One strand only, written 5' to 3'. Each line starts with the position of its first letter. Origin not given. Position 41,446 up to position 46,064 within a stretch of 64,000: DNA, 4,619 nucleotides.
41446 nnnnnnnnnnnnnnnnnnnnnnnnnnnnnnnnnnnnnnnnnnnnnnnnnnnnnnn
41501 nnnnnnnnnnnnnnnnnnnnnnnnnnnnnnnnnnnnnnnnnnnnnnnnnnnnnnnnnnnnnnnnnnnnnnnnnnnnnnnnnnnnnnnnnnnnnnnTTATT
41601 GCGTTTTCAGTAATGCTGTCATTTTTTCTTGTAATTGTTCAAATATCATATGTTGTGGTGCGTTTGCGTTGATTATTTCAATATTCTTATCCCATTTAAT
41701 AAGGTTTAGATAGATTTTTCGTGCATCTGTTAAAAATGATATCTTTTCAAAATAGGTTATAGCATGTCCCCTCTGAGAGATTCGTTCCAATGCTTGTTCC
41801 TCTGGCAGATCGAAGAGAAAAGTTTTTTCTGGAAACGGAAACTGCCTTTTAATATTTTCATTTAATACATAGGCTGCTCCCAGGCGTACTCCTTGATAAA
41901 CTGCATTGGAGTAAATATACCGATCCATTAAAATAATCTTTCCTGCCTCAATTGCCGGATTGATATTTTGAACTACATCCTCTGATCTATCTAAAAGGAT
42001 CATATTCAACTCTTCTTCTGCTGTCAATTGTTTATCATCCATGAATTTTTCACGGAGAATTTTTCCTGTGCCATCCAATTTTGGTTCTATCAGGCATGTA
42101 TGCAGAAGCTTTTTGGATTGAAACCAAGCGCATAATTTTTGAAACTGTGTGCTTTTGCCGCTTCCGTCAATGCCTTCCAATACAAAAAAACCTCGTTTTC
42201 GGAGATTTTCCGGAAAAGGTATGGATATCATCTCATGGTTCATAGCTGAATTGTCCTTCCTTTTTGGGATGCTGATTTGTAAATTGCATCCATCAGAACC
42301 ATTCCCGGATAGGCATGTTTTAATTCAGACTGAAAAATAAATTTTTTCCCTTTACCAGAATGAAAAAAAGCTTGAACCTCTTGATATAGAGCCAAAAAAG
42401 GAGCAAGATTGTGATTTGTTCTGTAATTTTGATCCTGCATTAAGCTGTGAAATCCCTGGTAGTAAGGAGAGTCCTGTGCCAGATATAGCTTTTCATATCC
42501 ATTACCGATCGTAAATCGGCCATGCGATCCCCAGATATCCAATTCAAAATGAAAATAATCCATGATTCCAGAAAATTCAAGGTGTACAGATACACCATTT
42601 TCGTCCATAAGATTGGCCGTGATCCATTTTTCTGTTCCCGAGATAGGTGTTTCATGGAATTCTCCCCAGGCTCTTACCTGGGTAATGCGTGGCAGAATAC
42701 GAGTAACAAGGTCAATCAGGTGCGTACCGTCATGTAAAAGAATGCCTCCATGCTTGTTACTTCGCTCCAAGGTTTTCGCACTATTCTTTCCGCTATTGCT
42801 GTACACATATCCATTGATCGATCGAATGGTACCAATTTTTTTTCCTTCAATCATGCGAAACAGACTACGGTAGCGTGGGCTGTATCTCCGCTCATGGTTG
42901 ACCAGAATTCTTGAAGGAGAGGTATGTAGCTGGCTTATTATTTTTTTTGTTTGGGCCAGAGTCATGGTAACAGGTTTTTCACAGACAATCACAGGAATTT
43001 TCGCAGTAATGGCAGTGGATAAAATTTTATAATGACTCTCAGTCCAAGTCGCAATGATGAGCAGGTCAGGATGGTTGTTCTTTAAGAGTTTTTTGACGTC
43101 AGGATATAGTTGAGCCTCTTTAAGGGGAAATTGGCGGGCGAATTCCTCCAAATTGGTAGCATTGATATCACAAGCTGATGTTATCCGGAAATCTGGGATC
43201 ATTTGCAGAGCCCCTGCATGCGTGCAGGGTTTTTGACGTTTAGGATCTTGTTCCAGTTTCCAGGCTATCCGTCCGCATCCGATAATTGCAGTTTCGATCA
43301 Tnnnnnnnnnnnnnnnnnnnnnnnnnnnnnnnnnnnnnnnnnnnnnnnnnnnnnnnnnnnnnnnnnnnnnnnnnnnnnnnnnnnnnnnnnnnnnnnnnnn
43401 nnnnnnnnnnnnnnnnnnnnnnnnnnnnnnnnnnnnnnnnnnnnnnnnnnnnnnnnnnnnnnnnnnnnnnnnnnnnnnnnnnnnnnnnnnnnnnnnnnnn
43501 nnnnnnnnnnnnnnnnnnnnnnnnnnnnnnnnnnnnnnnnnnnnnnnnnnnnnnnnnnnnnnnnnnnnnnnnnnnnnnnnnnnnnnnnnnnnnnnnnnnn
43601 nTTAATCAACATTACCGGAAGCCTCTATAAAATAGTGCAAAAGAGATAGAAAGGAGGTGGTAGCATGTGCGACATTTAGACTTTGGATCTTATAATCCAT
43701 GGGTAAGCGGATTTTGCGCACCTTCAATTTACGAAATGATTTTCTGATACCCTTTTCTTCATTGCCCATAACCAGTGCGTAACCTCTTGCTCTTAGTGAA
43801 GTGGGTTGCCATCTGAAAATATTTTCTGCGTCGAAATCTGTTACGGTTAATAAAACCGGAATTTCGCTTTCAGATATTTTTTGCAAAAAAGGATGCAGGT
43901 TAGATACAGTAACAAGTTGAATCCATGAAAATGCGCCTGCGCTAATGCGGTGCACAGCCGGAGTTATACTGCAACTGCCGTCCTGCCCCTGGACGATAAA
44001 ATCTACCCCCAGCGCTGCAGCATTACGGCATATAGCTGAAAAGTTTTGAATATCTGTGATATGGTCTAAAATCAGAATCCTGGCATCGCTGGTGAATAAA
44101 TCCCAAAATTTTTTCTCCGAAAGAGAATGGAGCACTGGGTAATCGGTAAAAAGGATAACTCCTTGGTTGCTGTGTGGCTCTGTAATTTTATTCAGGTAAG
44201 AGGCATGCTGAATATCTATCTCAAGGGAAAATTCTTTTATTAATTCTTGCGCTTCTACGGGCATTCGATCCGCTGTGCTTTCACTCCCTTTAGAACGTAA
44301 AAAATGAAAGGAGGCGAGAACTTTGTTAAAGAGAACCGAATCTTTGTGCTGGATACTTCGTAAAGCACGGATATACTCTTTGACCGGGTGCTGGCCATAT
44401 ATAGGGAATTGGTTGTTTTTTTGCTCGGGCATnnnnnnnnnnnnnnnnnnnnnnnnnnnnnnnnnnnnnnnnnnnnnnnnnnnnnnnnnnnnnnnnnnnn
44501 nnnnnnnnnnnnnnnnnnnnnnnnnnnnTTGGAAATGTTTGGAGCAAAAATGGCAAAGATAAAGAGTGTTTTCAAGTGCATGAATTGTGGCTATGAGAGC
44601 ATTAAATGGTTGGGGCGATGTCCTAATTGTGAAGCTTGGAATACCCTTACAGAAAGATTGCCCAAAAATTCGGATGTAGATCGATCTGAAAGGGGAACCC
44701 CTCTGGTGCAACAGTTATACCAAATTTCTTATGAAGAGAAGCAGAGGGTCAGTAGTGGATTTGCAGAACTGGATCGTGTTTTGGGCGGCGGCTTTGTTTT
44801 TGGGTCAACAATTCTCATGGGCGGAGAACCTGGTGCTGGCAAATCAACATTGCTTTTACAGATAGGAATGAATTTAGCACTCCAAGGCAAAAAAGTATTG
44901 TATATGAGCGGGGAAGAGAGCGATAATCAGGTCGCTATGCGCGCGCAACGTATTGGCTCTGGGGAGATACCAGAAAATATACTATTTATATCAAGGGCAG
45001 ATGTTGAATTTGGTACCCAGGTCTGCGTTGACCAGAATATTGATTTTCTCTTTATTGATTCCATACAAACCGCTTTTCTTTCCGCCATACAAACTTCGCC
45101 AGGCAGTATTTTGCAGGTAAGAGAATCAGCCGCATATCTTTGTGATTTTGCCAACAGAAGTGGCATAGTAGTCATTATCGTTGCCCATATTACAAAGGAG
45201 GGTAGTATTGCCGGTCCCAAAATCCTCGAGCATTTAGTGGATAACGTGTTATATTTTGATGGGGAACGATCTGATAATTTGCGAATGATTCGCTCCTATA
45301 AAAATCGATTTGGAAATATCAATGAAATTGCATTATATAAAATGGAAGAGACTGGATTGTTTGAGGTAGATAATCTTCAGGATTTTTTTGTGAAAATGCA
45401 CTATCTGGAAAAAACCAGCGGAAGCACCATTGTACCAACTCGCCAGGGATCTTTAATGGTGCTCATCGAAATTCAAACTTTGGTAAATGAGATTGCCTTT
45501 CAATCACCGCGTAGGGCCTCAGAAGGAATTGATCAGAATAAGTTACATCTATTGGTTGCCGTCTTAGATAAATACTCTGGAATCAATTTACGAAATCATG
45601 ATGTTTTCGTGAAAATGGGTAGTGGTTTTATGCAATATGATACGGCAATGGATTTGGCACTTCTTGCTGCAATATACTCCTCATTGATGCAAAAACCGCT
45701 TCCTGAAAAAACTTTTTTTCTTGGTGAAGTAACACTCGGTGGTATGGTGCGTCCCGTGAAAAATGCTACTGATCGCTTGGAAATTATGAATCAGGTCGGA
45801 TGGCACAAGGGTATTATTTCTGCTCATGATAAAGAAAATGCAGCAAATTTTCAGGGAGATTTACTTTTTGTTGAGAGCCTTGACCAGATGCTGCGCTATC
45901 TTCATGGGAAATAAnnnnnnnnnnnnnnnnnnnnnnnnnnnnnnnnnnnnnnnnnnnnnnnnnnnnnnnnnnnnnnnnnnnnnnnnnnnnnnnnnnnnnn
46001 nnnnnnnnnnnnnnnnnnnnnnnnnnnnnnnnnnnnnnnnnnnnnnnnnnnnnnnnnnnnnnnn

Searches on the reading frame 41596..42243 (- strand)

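Call 58: search_protein_families(library=pfam, proteins=[window:41596-42243:-], max_evalue=0.0001)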
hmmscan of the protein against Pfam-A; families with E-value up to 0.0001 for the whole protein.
window:41596-42243:- (215 aa): 1 family
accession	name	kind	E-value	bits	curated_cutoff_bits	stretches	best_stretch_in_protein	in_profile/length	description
PF02223.23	Thymidylate_kin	-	1.6e-36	126.2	27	1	22-199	1-180/185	Thymidylate kinase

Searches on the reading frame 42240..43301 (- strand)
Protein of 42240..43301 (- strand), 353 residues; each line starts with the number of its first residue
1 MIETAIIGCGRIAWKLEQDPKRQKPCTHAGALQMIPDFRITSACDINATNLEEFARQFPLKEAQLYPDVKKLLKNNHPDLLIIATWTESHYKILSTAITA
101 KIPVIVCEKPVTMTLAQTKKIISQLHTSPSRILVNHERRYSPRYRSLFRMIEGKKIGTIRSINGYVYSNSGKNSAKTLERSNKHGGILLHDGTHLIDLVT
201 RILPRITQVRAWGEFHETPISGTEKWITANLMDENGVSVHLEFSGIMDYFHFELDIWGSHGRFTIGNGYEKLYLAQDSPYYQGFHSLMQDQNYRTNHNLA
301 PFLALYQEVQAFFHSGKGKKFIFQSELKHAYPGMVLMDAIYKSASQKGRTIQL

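Call 58: search_protein_families(library=pfam, proteins=[window:42240-43301:-], max_evalue=0.0001)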
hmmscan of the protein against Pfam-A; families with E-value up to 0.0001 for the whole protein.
window:42240-43301:- (353 aa): 3 families
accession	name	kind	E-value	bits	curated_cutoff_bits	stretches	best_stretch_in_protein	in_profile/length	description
PF01408.29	GFO_IDH_MocA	-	3.8e-17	63.5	24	1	3-136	2-120/120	Oxidoreductase family, NAD-binding Rossmann fold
PF22725.1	GFO_IDH_MocA_C3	-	2e-13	50.9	27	1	144-263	1-123/124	GFO/IDH/MocA C-terminal domain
PF02894.22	GFO_IDH_MocA_C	-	2.3e-11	44.3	22.9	1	150-351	3-216/218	Oxidoreductase family, C-terminal alpha/beta domain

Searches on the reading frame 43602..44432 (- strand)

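Call 58: search_protein_families(library=pfam, proteins=[window:43602-44432:-], max_evalue=0.0001)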
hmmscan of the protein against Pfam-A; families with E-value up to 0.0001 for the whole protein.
window:43602-44432:- (276 aa): 1 family
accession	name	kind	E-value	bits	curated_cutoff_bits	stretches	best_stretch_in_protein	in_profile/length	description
PF00588.24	SpoU_methylase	-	8e-28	97.8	29.7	1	119-259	3-138/142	SpoU rRNA Methylase family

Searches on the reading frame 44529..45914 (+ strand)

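Call 58: search_protein_families(library=pfam, proteins=[window:44529-45914:+], max_evalue=0.0001)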
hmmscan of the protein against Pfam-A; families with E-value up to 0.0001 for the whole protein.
window:44529-45914:+ (461 aa): 5 families
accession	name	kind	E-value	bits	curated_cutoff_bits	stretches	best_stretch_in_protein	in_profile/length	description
PF06745.19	ATPase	-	7.6e-13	48.8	26.6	1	74-143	1-71/231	KaiC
PF18073.7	Zn_ribbon_LapB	-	1e-12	47.9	25.7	1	15-42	1-28/28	Rubredoxin metal binding domain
PF13481.12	AAA_25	-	1.3e-09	38.4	27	1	80-225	21-194/195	AAA domain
PF03796.21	DnaB_C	-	6.4e-08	32.7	27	1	74-139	2-67/255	DnaB-like helicase C terminal domain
PF13541.12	ChlI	-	4.8e-05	23.7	27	0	350-429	36-116/121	Subunit ChlI of Mg-chelatase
